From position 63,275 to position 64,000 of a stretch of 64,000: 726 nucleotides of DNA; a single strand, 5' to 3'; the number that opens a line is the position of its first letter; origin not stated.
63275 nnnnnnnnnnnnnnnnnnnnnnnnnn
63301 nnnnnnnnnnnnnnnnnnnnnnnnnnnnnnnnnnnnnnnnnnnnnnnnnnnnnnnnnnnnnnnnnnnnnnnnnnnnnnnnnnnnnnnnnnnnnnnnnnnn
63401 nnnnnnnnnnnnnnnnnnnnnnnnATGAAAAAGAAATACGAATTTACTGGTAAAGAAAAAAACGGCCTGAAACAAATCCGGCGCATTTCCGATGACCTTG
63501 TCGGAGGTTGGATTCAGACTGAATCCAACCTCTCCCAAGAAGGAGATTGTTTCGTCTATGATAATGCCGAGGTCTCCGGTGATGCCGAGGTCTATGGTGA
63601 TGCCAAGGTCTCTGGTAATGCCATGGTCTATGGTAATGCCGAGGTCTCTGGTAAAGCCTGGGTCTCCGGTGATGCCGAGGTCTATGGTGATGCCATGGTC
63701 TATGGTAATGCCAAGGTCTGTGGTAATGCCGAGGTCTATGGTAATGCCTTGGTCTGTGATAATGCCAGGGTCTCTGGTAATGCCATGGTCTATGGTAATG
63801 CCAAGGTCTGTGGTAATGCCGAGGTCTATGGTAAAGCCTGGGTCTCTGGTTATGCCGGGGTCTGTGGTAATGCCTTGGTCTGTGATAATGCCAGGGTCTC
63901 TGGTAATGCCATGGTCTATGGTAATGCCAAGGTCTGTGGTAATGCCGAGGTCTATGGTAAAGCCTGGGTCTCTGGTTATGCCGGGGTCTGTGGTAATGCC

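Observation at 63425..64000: GC-rich hexapeptide-repeat ORF ending in a perfect 126-bp tandem duplication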

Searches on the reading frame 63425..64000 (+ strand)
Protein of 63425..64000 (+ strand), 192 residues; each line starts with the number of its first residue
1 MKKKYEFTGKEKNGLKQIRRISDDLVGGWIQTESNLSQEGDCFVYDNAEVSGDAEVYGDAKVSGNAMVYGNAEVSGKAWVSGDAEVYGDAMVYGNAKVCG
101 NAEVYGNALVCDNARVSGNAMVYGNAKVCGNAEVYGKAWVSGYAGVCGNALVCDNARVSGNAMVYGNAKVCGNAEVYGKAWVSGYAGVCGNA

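Call 9: search_protein_families(library=pfam, proteins=[window:63425-64000:+], max_evalue=1)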
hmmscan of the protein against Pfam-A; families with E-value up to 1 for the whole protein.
window:63425-64000:+ (192 aa): 5 families
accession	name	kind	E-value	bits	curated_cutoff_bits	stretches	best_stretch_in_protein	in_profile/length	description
PF18836.7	B_solenoid_ydck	-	1.6e-26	90.3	30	7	156-168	1-13/17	YdcK Beta solenoid repeat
PF04519.19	Bactofilin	-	8.8e-08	32.7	27.9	2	32-106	25-95/98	Polymer-forming cytoskeletal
PF00132.30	Hexapep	-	0.0021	18.1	27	3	95-123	7-35/36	Bacterial transferase hexapeptide (six repeats)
PF18353.6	PG_isomerase_N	-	0.13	13.1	25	0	32-68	42-78/112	Phosphoglucose isomerase N-terminal domain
PF01282.25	Ribosomal_S24e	-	0.68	10.5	24.5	0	55-74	55-74/95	Ribosomal protein S24e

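Call 10: search_protein_families(library=phrogs, proteins=[window:63425-64000:+], max_evalue=0.01)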
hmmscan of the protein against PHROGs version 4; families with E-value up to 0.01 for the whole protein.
window:63425-64000:+ (192 aa): 17 families
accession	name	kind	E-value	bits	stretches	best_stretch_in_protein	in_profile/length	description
phrog_5070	-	unknown function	3.7e-81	271.9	2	2-138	2-149/182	-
phrog_7964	-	unknown function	1.7e-62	211.8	2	74-192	72-196/269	-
phrog_31248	-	unknown function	2e-19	71.2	2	38-120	68-148/200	-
phrog_20532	-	unknown function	1.4e-17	65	0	52-69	3-20/100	-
phrog_36281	-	unknown function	4.1e-13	50.4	2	26-130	162-266/290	-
phrog_5353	-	unknown function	5.6e-07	30.4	1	33-186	18-171/256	-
phrog_16096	-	unknown function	5.9e-07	30.4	0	117-141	26-50/77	-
phrog_697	-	head and packaging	0.00019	19.8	1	36-142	1152-1261/2079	structural protein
phrog_13163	-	tail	0.00029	19.9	1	43-120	29-104/976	baseplate wedge subunit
phrog_4549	-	tail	0.0006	19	1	47-168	566-696/869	tail fiber protein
phrog_30509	-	tail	0.00098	19.3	0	129-190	47-111/254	collagen like minor tail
phrog_1469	-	tail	0.0012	16.8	1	47-131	1810-1897/2607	baseplate wedge subunit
phrog_17490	-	unknown function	0.0014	19.1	0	37-77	76-117/266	-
phrog_8215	-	tail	0.0019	17.6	1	40-152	205-320/1000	baseplate wedge initiator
phrog_6566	-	unknown function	0.002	18.7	0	87-110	92-115/147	-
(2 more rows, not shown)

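Call 14: find_homologous_proteins(query=window:63425-64000:+, max_evalue=0.00001)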
Query window:63425-64000:+ (192 aa): 7071 proteins with E <= 0.00001 among 8000 candidates; the best 120 are listed.
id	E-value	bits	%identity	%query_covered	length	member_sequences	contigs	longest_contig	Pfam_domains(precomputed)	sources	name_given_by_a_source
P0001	1.3e-71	258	60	94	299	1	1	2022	PF18836.8,PF04519.20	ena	-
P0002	2.8e-64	234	49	95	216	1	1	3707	PF18836.8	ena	-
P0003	7.6e-62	226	45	96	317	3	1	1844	PF24703.3,PF19062.6,PF00132.31,PF18836.8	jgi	jgi:carbonic anhydrase/acetyltransferase-like protein (isoleucine patch superfamily)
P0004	2.3e-60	222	55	94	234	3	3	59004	PF18836.8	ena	-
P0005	4.4e-60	221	51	100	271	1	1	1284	PF18836.8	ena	-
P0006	5.8e-57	211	50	98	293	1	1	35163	PF18836.8,PF04519.20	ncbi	-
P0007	8.0e-57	210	48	100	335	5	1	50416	PF00132.31,PF18836.8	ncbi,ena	-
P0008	6.9e-56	207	58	98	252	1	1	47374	PF18836.8,PF04519.20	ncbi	-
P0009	1.9e-55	206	45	99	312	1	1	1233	PF00132.31,PF25087.2,PF18836.8,PF25084.2,PF04519.20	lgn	-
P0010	1.4e-54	203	48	100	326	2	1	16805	PF24703.3,PF25087.2,PF18836.8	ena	-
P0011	5.1e-54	201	43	99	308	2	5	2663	PF00132.31,PF25087.2,PF18836.8,PF25084.2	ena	-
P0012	9.0e-54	200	48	95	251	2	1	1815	PF00132.31,PF18836.8,PF04519.20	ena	-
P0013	9.2e-54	200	51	74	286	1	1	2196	PF18836.8,PF04519.20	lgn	-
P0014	9.2e-54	200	48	94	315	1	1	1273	PF18836.8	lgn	-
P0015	1.5e-52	196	50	98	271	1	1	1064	PF18836.8,PF04519.20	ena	-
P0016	2.2e-52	196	48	78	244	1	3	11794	PF18836.8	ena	-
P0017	1.0e-50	190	54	100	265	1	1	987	PF18836.8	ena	-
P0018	1.1e-50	190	42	82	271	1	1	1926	PF00132.31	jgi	jgi:carbonic anhydrase/acetyltransferase-like protein (isoleucine patch superfamily)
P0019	3.0e-50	189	55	92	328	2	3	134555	PF00132.31,PF18836.8,PF04519.20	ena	-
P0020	5.0e-50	188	47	90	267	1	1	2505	PF00132.31,PF25087.2,PF18836.8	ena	-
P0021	6.0e-50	188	57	85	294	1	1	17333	PF18836.8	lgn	-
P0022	7.3e-50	187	52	91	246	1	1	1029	PF00132.31,PF18836.8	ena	-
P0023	8.1e-50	187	44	97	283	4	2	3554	PF18836.8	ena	-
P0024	1.1e-49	187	49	100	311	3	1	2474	PF18836.8,PF04519.20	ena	-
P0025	2.3e-49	186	55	84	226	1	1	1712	PF18836.8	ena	-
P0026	8.3e-49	184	47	99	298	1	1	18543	PF18836.8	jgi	jgi:carbonic anhydrase/acetyltransferase-like protein (isoleucine patch superfamily)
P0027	1.3e-48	183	49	98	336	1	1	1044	PF18836.8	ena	-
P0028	1.3e-48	183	45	100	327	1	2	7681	PF24703.3,PF00132.31,PF25087.2,PF18836.8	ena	-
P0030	5.9e-48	181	47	100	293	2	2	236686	PF25087.2,PF18836.8,PF04519.20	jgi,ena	-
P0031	6.0e-48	181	53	100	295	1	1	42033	PF18836.8,PF04519.20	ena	-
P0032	1.8e-47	180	53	92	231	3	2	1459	PF18836.8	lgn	-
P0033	1.9e-47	180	46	95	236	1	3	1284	PF18836.8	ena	-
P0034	2.9e-47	179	45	84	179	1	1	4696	PF18836.8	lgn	-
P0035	7.9e-47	177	48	95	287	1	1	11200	PF18836.8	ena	-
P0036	1.7e-46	176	53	93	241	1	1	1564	PF18836.8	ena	-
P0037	1.9e-46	176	49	94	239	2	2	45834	PF18836.8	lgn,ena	-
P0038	2.7e-46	176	48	100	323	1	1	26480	PF00132.31,PF18836.8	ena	-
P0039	6.5e-46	174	49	92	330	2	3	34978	PF18836.8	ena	-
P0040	9.5e-46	174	52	98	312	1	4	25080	PF18836.8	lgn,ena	-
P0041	1.3e-45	174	54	92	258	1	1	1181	PF18836.8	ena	-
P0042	1.3e-45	174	58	91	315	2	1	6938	PF18836.8,PF04519.20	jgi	jgi:carbonic anhydrase/acetyltransferase-like protein (isoleucine patch superfamily)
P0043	1.6e-45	173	53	99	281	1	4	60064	PF18836.8,PF04519.20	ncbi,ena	-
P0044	1.9e-45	173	47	96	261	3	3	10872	PF18836.8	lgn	-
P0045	2.2e-45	173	60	71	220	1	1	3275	PF18836.8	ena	-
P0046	2.4e-45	173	53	90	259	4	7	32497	PF18836.8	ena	-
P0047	2.7e-45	172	48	95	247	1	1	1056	PF00132.31,PF18836.8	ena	-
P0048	2.9e-45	172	47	100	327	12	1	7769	PF24703.3,PF00132.31,PF25087.2,PF18836.8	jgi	jgi:carbonic anhydrase/acetyltransferase-like protein (isoleucine patch superfamily)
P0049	3.0e-45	172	47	86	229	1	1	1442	PF18836.8,PF04519.20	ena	-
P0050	3.7e-45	172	54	79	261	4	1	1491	PF18836.8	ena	-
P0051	3.7e-45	172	46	100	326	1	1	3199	PF24703.3,PF00132.31,PF18836.8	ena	-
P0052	4.0e-45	172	62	94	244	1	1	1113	PF18836.8,PF04519.20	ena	-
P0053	5.0e-45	172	45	93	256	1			PF25087.2,PF18836.8,PF25084.2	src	-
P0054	6.7e-45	171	44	89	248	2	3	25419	PF00132.31,PF18836.8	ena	-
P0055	7.1e-45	171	51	82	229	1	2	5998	PF00132.31,PF18836.8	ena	-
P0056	7.5e-45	171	51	90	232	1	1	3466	PF18836.8,PF04519.20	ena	-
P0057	7.9e-45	171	51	82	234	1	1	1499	PF00132.31,PF18836.8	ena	-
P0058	8.2e-45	171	48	99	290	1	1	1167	PF18836.8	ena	-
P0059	9.2e-45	171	57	92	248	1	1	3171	PF18836.8,PF04519.20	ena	-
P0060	1.1e-44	170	45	100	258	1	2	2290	PF18836.8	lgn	-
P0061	1.4e-44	170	46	94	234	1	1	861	PF18836.8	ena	-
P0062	1.7e-44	170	46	91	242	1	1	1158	PF24754.2,PF00132.31,PF18836.8,PF04519.20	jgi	jgi:carbonic anhydrase/acetyltransferase-like protein (isoleucine patch superfamily)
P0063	2.6e-44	169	48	92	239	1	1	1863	PF25087.2,PF18836.8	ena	-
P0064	3.7e-44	169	43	87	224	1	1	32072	PF18836.8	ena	-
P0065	3.8e-44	169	42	82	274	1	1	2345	PF00132.31,PF25087.2,PF18836.8,PF25084.2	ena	-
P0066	4.1e-44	169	51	98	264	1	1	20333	PF18836.8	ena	-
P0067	4.8e-44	168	46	98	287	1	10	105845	PF00132.31,PF25087.2,PF18836.8,PF25084.2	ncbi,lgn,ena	-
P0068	5.9e-44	168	53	98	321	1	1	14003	PF24703.3,PF19062.6,PF00132.31,PF18836.8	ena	-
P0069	6.8e-44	168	49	96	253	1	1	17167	PF18836.8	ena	-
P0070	8.6e-44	168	49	88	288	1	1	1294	PF18836.8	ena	-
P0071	8.9e-44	168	47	99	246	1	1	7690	PF18836.8,PF04519.20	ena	-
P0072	9.0e-44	168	46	98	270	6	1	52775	PF18836.8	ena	-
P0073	9.5e-44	167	53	99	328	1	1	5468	PF18836.8,PF04519.20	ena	-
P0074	1.0e-43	167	52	96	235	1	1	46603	PF18836.8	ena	-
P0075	2.7e-43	166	42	95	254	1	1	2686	PF00132.31,PF25087.2,PF18836.8,PF25084.2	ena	-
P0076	2.7e-43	166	56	94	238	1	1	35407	PF18836.8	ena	-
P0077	3.2e-43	166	49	91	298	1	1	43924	PF00132.31,PF18836.8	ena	-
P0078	4.2e-43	165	49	85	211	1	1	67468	PF18836.8,PF04519.20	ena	-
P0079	4.9e-43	165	47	99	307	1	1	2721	PF00132.31,PF18836.8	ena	-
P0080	6.8e-43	165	57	76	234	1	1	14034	PF18836.8,PF04519.20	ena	-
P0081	7.0e-43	165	48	100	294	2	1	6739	PF18836.8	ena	-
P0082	1.1e-42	164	47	91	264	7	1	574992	PF18836.8,PF04519.20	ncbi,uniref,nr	ncbi:polymer-forming cytoskeletal protein [Rhodococcus maanshanensis]|uniref:polymer-forming cytoske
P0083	1.2e-42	164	46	94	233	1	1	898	PF00132.31,PF18836.8,PF04519.20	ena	-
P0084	1.5e-42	164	52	96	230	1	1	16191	PF18836.8,PF04519.20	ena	-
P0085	1.5e-42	163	47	80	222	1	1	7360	PF18836.8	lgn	-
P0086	2.2e-42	163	51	92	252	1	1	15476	PF18836.8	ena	-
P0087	2.4e-42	163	51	97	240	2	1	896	PF00132.31,PF25087.2,PF18836.8,PF25084.2,PF04519.20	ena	-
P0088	2.4e-42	163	57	76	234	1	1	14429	PF18836.8,PF04519.20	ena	-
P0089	2.5e-42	163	62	71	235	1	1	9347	PF18836.8,PF04519.20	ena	-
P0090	2.5e-42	163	51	82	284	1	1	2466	PF03819.23,PF18836.8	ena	-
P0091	3.0e-42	163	56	91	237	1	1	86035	PF18836.8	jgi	-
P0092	3.5e-42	162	51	94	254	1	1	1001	PF18836.8,PF04519.20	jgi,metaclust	metaclust:\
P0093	6.9e-42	161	59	78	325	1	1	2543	PF18836.8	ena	-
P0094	7.2e-42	161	56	83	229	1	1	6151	PF18836.8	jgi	jgi:uncharacterized protein with PIN domain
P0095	8.3e-42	161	49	91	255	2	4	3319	PF18836.8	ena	-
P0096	9.4e-42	161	52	93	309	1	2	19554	PF18836.8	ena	-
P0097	9.9e-42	161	37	95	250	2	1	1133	PF00132.31,PF25087.2,PF18836.8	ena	-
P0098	9.9e-42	161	47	99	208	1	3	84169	PF18836.8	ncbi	-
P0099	1.1e-41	161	49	92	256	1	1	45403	PF18836.8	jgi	-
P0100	1.5e-41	160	52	97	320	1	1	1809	PF18836.8,PF04519.20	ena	-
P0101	1.5e-41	160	44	93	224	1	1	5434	PF18836.8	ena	-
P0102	1.6e-41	160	62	74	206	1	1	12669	PF18836.8,PF04519.20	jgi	jgi:hypothetical protein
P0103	1.8e-41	160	43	100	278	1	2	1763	PF00132.31,PF25087.2,PF18836.8,PF04519.20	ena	-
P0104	1.9e-41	160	37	94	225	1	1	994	PF00132.31,PF18836.8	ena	-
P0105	2.3e-41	160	53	98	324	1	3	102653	PF18836.8,PF04519.20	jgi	jgi:carbonic anhydrase/acetyltransferase-like protein (isoleucine patch superfamily)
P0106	2.9e-41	159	48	92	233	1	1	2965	PF18836.8,PF04519.20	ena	-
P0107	2.9e-41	159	47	89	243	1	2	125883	PF18836.8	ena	-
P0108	3.0e-41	159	47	98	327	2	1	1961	PF24703.3,PF00132.31,PF25087.2,PF18836.8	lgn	-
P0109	3.6e-41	159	50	98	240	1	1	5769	PF18836.8,PF04519.20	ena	-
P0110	3.9e-41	159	45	98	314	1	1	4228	PF18836.8,PF04519.20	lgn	-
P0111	4.1e-41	159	58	92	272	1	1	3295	PF18836.8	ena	-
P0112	5.0e-41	159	46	70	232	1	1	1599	PF00132.31,PF25087.2,PF18836.8,PF25084.2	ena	-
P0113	6.0e-41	158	61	55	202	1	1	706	PF18836.8,PF04519.20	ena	-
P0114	6.2e-41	158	56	70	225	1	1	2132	PF18836.8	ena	-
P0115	6.8e-41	158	46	100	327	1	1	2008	PF24703.3,PF00132.31,PF25087.2,PF18836.8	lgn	-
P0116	6.9e-41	158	53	91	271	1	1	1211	PF18836.8,PF04519.20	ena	-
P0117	7.6e-41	158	46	95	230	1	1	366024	PF18836.8,PF04519.20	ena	-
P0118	8.4e-41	158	53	80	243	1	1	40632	PF18836.8,PF04519.20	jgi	jgi:carbonic anhydrase/acetyltransferase-like protein (isoleucine patch superfamily)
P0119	1.1e-40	157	62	75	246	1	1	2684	PF18836.8,PF04519.20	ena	-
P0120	1.1e-40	157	55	88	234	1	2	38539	PF18836.8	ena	-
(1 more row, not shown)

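Call 19: search_solved_structures(query=window:63425-64000:+, max_evalue=1, show_alignments=2)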
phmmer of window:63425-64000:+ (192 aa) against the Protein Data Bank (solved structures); distinct sequences matched with E-value up to 1: 14.
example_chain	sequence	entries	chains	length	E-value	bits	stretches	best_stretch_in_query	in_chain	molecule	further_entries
2f9c_A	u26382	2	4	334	3.9e-18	69.1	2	24-179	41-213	Hypothetical protein YDCK | Putative transferase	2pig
4e75_A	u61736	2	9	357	9.4e-05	25.4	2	89-167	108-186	UDP-3-O-acylglucosamine N-acyltransferase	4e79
9cuy_g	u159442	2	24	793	0.00069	22.6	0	30-112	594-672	Putative tail fiber protein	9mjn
4mfg_A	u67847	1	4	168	0.003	20.5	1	41-138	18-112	Putative acyltransferase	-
3r0s_A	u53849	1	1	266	0.03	17.2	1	44-172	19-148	Acyl-[acyl-carrier-protein]--UDP-N-acetylglucosamine O-acyltransferase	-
4r36_A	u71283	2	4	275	0.059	16.3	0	100-168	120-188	Putative acyl-[acyl-carrier-protein]--UDP-N-acetylglucosamine O-acyltransferase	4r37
4b52_A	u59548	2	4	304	0.08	15.8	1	57-114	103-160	BACILLOLYSIN | Gentlyase metalloprotease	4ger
2iu8_A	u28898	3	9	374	0.27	14.1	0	106-160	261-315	UDP-3-O-[3-HYDROXYMYRISTOYL] GLUCOSAMINE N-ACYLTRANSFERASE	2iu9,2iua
3hsq_A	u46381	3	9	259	0.29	14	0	100-165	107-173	Acyl-[acyl-carrier-protein]--UDP-N-acetylglucosamine O-acyltransferase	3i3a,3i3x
8jj5_D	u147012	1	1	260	0.3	13.9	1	144-189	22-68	UPK1B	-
6x89_G2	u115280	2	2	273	0.35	13.7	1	20-183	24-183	gamma carbonic anhydrase 1, mitochondrial-like | NDUCA2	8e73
3mqg_A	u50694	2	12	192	0.36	13.7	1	103-168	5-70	Lipopolysaccharides biosynthesis acetyltransferase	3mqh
6sc4_A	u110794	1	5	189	0.5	13.2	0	64-133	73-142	Uncharacterized protein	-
9f5x_t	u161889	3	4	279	0.61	13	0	41-72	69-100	CAG2 - CA-like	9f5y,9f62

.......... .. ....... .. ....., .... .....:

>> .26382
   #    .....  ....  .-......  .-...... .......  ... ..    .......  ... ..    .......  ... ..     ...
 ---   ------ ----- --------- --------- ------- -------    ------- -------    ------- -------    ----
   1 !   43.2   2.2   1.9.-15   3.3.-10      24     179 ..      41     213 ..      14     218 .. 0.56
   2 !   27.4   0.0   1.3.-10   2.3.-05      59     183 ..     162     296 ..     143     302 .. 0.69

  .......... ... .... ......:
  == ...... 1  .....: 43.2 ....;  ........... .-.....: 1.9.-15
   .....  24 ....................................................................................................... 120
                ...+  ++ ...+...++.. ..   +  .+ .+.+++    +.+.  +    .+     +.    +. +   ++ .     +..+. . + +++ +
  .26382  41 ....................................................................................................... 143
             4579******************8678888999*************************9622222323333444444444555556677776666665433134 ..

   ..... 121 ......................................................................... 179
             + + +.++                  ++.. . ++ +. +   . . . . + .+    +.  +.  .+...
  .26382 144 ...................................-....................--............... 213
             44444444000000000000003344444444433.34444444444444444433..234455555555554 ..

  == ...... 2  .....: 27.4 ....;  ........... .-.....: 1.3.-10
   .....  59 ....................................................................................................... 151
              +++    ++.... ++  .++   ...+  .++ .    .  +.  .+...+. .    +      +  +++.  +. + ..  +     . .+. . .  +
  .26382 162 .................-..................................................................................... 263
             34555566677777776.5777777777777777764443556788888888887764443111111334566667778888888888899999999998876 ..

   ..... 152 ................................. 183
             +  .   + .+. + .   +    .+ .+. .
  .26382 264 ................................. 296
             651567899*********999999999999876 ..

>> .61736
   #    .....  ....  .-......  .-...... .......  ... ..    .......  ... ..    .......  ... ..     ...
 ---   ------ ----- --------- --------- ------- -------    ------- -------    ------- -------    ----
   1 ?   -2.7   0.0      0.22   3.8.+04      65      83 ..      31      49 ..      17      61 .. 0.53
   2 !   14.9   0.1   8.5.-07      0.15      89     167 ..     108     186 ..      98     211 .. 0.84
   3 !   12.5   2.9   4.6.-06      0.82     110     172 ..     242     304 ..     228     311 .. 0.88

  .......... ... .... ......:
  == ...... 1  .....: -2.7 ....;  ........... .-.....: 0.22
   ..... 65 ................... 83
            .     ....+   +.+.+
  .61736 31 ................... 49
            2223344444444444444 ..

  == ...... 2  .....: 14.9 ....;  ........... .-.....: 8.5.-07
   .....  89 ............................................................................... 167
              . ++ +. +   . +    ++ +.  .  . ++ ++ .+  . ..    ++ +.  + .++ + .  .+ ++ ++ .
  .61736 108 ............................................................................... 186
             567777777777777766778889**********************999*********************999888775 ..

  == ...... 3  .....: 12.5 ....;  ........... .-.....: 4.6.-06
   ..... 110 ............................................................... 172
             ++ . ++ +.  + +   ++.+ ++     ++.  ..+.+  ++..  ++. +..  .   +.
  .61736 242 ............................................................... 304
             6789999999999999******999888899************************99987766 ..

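Call 20: search_protein_families(library=ncbifam, proteins=[window:63425-64000:+, P0004, P0008, P0043, P0098], max_evalue=0.01)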
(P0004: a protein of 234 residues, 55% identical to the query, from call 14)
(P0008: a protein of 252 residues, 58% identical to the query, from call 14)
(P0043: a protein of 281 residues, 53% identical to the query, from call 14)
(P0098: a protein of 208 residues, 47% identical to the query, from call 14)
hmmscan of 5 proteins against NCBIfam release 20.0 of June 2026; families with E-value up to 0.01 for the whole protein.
window:63425-64000:+ (192 aa): 10 families
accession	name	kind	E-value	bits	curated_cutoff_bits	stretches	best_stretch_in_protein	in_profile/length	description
NF040481.1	YdcK_fam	equivalog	5.8e-21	74.7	350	2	24-123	41-139/326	YdcK family protein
NF052502.1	man1P_GTase_Rv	exception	1.6e-09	37.1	440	1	20-132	225-340/352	mannose-1-phosphate guanylyltransferase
NF010936.0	PRK14356.1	equivalog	6.4e-07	28.6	666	1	24-129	246-349/456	bifunctional UDP-N-acetylglucosamine diphosphorylase/glucosamine-1-phosphate N-acetyltransferase GlmU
NF002060.0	PRK00892.1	subfamily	8.5e-05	21.8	207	0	48-128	102-182/345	UDP-3-O-(3-hydroxymyristoyl)glucosamine N-acyltransferase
TIGR01852.1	lipid_A_lpxA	equivalog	0.00012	21.5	231.05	0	126-182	5-61/254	acyl-ACP--UDP-N-acetylglucosamine O-acyltransferase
TIGR03992.1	Arch_glmU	subfamily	0.00037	19.5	292.1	0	59-116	236-293/393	bifunctional sugar-1-phosphate nucleotidylyltransferase/acetyltransferase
NF003657.0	PRK05289.1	equivalog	0.0014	17.8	226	0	42-97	131-186/264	acyl-ACP--UDP-N-acetylglucosamine O-acyltransferase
TIGR03570.1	NeuD_NnaD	subfamily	0.0016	18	160.8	0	41-96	123-178/202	NeuD/PglB/VioB family sugar acetyltransferase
TIGR03991.1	alt_bact_glmU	hypoth_equivalog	0.0018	17.7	225.3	0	88-126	200-238/394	UDP-N-acetylglucosamine diphosphorylase/glucosamine-1-phosphate N-acetyltransferase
TIGR01853.1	lipid_A_lpxD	equivalog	0.0046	15.9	242.5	0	110-167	233-290/325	UDP-3-O-(3-hydroxymyristoyl)glucosamine N-acyltransferase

P0004 (234 aa): 4 families
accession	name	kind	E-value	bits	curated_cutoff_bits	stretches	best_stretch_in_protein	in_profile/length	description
NF040481.1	YdcK_fam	equivalog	3.1e-25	88.8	350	2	16-133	23-139/326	YdcK family protein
NF052502.1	man1P_GTase_Rv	exception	0.00042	19.3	440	1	57-165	221-327/352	mannose-1-phosphate guanylyltransferase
TIGR03570.1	NeuD_NnaD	subfamily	0.0013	18.4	160.8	1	57-134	105-182/202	NeuD/PglB/VioB family sugar acetyltransferase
TIGR01172.1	cysE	equivalog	0.0047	17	210.65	0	109-169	78-147/162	serine O-acetyltransferase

P0008 (252 aa): 10 families
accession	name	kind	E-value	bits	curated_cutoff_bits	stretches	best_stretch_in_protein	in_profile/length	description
NF040481.1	YdcK_fam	equivalog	6.8e-27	94.2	350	3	25-125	38-137/326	YdcK family protein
NF040510.1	avirulen_svx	equivalog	2.1e-08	33.3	625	2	49-136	477-560/601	Svx/AvrXca family virulence/avirulence protein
NF052502.1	man1P_GTase_Rv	exception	6.6e-07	28.5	440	1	24-111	225-316/352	mannose-1-phosphate guanylyltransferase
TIGR03570.1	NeuD_NnaD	subfamily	7e-05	22.5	160.8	0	91-175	91-175/202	NeuD/PglB/VioB family sugar acetyltransferase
NF002060.0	PRK00892.1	subfamily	0.00037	19.7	207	0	51-118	113-180/345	UDP-3-O-(3-hydroxymyristoyl)glucosamine N-acyltransferase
TIGR03992.1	Arch_glmU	subfamily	0.0007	18.6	292.1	0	54-108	239-293/393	bifunctional sugar-1-phosphate nucleotidylyltransferase/acetyltransferase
TIGR03991.1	alt_bact_glmU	hypoth_equivalog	0.0013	18.1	225.3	0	42-92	198-248/394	UDP-N-acetylglucosamine diphosphorylase/glucosamine-1-phosphate N-acetyltransferase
NF010936.0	PRK14356.1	equivalog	0.0013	17.7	666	0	32-108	250-324/456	bifunctional UDP-N-acetylglucosamine diphosphorylase/glucosamine-1-phosphate N-acetyltransferase GlmU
TIGR01852.1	lipid_A_lpxA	equivalog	0.0019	17.5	231.05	0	92-153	3-64/254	acyl-ACP--UDP-N-acetylglucosamine O-acyltransferase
TIGR01172.1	cysE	equivalog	0.0051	16.9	210.65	0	92-151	86-147/162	serine O-acetyltransferase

P0043 (281 aa): 5 families
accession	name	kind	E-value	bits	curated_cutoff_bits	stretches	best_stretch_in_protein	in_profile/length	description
NF040481.1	YdcK_fam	equivalog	3.4e-23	82.1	350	1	18-193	23-199/326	YdcK family protein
NF010936.0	PRK14356.1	equivalog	2e-05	23.7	666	0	134-185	266-316/456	bifunctional UDP-N-acetylglucosamine diphosphorylase/glucosamine-1-phosphate N-acetyltransferase GlmU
TIGR03992.1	Arch_glmU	subfamily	0.0023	16.9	292.1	0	49-110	238-299/393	bifunctional sugar-1-phosphate nucleotidylyltransferase/acetyltransferase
TIGR01852.1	lipid_A_lpxA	equivalog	0.0031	16.8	231.05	0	119-180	4-65/254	acyl-ACP--UDP-N-acetylglucosamine O-acyltransferase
NF002060.0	PRK00892.1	subfamily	0.0034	16.5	207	0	50-128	104-182/345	UDP-3-O-(3-hydroxymyristoyl)glucosamine N-acyltransferase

P0098 (208 aa): 2 families
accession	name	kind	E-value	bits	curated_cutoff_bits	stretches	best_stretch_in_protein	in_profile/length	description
NF040481.1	YdcK_fam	equivalog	3.5e-19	68.9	350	2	18-126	31-138/326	YdcK family protein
NF052502.1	man1P_GTase_Rv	exception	0.0035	16.3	440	0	24-123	225-320/352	mannose-1-phosphate guanylyltransferase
